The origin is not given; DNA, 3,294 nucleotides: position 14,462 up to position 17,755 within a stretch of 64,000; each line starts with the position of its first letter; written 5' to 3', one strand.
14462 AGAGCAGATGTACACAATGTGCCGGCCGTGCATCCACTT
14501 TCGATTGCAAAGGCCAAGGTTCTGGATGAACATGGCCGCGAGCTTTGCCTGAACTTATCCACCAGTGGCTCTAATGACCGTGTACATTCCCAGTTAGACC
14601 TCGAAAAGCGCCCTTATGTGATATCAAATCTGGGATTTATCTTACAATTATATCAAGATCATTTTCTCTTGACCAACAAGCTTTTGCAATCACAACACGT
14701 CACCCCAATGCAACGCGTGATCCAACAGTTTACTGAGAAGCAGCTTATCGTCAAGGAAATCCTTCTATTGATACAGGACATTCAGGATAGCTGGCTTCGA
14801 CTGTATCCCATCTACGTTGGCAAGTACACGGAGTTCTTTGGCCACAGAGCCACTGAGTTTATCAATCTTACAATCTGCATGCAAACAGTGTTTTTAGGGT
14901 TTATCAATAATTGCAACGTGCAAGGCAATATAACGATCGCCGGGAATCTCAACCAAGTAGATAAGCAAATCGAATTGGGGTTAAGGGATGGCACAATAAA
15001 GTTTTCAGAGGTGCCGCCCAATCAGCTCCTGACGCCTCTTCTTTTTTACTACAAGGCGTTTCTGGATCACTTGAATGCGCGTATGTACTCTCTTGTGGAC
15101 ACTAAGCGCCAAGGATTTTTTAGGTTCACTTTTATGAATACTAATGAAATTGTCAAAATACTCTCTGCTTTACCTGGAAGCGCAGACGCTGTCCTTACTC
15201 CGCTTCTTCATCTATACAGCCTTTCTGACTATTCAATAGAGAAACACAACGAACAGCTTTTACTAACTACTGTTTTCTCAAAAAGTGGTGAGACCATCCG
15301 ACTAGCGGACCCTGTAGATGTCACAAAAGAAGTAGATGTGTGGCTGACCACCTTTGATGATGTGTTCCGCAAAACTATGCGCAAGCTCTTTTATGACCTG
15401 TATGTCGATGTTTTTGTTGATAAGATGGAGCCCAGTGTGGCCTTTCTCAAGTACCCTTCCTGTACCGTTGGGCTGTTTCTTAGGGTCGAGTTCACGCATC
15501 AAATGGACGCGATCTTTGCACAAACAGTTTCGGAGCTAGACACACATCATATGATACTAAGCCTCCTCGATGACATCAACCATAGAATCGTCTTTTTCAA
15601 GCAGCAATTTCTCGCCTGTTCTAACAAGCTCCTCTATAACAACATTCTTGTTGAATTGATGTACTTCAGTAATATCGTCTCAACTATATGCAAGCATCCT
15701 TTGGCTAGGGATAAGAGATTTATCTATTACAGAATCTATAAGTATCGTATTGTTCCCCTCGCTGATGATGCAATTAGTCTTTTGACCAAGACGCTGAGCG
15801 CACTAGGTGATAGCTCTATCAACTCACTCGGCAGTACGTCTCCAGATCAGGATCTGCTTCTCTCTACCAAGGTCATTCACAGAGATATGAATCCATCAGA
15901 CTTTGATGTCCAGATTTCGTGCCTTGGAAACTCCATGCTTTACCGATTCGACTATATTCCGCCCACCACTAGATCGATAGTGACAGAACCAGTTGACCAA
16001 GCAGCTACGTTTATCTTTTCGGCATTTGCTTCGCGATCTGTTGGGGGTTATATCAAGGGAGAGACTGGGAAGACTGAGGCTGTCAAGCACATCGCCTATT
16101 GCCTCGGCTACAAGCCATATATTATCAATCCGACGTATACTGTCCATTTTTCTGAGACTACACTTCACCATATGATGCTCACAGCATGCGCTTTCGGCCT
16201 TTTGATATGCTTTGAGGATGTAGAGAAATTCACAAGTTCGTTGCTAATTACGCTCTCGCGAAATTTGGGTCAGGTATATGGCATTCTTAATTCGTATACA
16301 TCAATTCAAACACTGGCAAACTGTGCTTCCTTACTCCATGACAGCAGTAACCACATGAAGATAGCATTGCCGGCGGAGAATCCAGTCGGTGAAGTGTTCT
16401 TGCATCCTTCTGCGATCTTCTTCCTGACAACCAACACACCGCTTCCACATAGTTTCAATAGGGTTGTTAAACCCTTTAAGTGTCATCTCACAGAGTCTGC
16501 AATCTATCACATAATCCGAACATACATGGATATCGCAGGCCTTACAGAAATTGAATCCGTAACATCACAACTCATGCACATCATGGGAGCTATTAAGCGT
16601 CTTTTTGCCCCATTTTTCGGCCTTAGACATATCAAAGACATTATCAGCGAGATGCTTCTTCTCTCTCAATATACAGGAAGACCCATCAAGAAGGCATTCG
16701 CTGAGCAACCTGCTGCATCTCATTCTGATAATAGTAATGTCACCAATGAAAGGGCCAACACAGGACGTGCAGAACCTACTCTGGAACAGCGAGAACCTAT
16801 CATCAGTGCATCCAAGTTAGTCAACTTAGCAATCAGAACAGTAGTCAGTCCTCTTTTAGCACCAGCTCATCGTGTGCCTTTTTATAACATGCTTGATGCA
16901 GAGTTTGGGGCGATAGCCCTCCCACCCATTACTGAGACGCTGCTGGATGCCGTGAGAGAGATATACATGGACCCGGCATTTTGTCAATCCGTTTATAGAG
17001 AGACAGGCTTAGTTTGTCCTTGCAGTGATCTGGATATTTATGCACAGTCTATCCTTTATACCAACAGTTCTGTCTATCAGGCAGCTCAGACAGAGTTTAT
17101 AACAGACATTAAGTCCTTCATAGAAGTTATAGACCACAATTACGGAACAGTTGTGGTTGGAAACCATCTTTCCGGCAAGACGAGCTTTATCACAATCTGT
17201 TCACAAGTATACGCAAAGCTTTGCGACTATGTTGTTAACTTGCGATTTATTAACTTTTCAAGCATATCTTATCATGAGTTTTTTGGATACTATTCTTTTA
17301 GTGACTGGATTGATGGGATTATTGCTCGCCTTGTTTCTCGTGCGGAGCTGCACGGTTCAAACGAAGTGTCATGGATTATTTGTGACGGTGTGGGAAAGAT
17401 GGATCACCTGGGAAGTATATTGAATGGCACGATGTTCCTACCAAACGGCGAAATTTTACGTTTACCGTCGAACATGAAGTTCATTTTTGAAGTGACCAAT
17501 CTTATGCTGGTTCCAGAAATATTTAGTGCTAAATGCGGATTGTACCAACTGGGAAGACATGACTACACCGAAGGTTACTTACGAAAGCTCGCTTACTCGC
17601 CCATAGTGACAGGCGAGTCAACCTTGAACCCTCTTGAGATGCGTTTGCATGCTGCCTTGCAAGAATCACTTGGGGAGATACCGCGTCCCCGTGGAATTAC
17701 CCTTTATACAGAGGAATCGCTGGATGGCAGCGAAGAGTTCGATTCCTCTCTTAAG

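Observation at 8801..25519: Oversized, highly diverged dynein heavy chain with degenerate nucleotide-binding motifs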

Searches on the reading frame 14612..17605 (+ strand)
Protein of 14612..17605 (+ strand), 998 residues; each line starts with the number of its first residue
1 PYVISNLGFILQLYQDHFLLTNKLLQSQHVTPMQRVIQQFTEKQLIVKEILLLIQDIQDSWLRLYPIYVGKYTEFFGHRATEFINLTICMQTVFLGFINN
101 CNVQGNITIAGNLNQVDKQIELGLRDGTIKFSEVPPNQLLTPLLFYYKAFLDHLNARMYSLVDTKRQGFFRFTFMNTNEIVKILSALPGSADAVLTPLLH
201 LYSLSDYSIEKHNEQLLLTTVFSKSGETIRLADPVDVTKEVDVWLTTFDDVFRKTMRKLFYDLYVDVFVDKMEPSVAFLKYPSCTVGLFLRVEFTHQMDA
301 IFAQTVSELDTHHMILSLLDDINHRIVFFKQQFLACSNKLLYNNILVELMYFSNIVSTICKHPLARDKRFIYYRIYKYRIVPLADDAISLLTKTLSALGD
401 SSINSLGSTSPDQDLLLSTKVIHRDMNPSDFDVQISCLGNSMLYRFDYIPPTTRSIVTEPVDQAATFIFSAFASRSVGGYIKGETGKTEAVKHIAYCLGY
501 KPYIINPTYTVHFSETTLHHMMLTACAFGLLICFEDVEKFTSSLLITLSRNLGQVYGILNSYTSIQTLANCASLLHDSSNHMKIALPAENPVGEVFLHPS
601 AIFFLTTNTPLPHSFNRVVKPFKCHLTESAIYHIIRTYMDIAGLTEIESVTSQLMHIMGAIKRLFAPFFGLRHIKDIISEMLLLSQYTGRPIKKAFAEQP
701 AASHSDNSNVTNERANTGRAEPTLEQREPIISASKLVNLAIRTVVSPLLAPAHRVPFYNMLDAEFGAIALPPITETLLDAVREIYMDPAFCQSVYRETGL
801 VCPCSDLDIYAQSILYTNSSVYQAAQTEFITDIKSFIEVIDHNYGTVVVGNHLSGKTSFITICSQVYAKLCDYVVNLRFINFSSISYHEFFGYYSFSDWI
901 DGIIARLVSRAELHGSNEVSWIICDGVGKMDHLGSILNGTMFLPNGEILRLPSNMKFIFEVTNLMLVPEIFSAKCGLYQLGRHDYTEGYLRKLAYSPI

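Call 42: search_protein_representatives(protein=window:14612-17605:+)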
Query: 998 residues. Proteins with E-value up to 0.001 (for the whole library): 502; up to 1e-10: 90; up to 1e-30: 3. The best 150 are listed.
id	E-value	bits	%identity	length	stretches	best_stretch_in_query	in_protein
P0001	0.0e+00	2267.8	100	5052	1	1-998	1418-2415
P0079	7.9e-112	391.3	31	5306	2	304-980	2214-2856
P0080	3.2e-50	187.4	64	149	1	681-815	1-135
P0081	9.2e-22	93.2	26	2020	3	834-982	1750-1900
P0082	1.3e-19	86.0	26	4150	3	826-978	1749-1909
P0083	2.9e-17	78.3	27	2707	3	830-984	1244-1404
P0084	4.2e-17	77.8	27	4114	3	826-978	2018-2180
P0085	4.3e-17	77.7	24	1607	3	830-965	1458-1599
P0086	8.7e-17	76.7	26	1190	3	827-978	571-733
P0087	3.7e-16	74.6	26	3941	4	147-265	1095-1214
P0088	1.2e-15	72.9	26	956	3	836-969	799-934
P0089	3.6e-15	71.4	27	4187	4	158-262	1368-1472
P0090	3.7e-15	71.3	28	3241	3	826-965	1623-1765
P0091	5.3e-15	70.8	27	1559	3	828-985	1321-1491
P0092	8.4e-15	70.1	26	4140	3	837-983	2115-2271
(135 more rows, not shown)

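Call 43: list_cluster_members(proteins=[P0079, P0080, P0081, P0082])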
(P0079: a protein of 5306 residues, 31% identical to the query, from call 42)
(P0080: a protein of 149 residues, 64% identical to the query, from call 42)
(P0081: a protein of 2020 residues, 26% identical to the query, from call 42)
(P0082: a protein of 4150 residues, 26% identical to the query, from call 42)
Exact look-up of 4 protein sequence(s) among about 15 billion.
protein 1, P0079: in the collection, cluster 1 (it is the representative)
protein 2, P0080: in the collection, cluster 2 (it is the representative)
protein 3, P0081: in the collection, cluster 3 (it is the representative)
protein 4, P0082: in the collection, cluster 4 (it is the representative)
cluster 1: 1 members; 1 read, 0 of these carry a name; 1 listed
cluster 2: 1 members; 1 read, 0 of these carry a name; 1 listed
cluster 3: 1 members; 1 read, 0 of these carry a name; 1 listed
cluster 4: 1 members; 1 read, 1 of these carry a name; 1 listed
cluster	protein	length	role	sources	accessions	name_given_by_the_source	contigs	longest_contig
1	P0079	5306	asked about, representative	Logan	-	-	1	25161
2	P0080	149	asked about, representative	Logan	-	-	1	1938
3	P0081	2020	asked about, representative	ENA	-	-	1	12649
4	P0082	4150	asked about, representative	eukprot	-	TRINITY_DN4086_c0_g1_i1.p1 TRINITY_DN4086_c0_g1~~TRINITY_DN4086_c0_g1_i1.p1 ORF ...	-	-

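Call 44: find_encoding_contigs(protein=P0079, flank=10000, max_places=2)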
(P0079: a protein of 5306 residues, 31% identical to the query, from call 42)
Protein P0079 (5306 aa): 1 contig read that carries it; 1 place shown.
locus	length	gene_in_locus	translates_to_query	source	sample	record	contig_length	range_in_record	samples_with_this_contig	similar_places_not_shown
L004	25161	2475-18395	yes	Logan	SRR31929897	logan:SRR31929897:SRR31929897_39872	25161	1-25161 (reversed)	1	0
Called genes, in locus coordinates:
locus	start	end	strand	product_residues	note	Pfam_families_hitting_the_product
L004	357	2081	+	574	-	-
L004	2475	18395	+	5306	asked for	PF08393:DHC_N2, PF13401:AAA_22 (faint), PF12775:AAA_7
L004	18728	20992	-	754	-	PF00005:ABC_tran, PF19055:ABC2_membrane_7 (faint), PF01061:ABC2_membrane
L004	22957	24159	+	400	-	-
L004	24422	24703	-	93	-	-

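Call 67: search_protein_families(library=pfam, proteins=[L004:2475-11474:+, L004:10875-18392:+], max_evalue=0.01)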
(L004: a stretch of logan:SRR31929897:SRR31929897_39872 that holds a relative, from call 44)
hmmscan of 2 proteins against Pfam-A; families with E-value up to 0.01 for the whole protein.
L004:2475-11474:+ (3000 aa): 1 family
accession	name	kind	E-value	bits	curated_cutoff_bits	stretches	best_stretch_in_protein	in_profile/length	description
PF08393.18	DHC_N2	-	7.5e-43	147.4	31.9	1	1657-2116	7-400/403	Dynein heavy chain, N-terminal region 2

L004:10875-18392:+ (2506 aa): 3 families
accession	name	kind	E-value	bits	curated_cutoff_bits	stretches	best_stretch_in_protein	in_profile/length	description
PF12775.13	AAA_7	-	1.5e-09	38.1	25.8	1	395-537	13-162/181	P-loop containing dynein motor region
PF13401.12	AAA_22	-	5.1e-07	30.5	27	0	418-507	8-108/130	AAA domain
PF13191.12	AAA_16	-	0.0016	19.4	32.6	0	417-438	26-47/167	AAA ATPase domain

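Call 69: find_homologous_proteins(query=L004:2475-17474:+, max_evalue=1e-10)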
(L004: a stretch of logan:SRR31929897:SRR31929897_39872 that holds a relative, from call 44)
Query L004:2475-17474:+ (5000 aa): 4 proteins with E <= 1e-10 among 3509 candidates.
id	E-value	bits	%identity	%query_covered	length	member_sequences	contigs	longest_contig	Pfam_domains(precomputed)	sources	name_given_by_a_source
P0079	0.0e+0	11375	100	100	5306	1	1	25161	PF08393.19,PF12775.14,PF13401.13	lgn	-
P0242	6.3e-13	64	20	7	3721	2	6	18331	PF12777.12,PF22597.3,PF17857.7,PF17852.7,PF13401.13,PF12781.14,PF07728.21,PF13191.13,PF08393.19,PF08385.18,PF12774.14,PF12775.14,PF12780.14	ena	-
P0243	1.5e-11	59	20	8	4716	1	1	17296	PF12777.12,PF18199.7,PF03028.22,PF22597.3,PF00437.27,PF17857.7,PF17852.7,PF00004.36,PF13401.13,PF12781.14,PF07728.21,PF13191.13,PF08393.19,PF18198.8,PF12774.14,PF12775.14,PF12780.14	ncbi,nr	ncbi:Dynein heavy chain 1, axonemal [Quaeritorhiza haematococci]|nr:Dynein heavy chain 1, axonemal [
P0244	2.4e-11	59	21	14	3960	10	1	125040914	PF12777.12,PF18199.7,PF03028.22,PF22597.3,PF17857.7,PF17852.7,PF00004.36,PF13401.13,PF12781.14,PF07728.21,PF08393.19,PF18198.8,PF12774.14,PF12775.14,PF12780.14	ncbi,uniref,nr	ncbi:dynein heavy chain 12, axonemal isoform X2 [Ornithorhynchus anatinus]|uniref:Dynein axonemal he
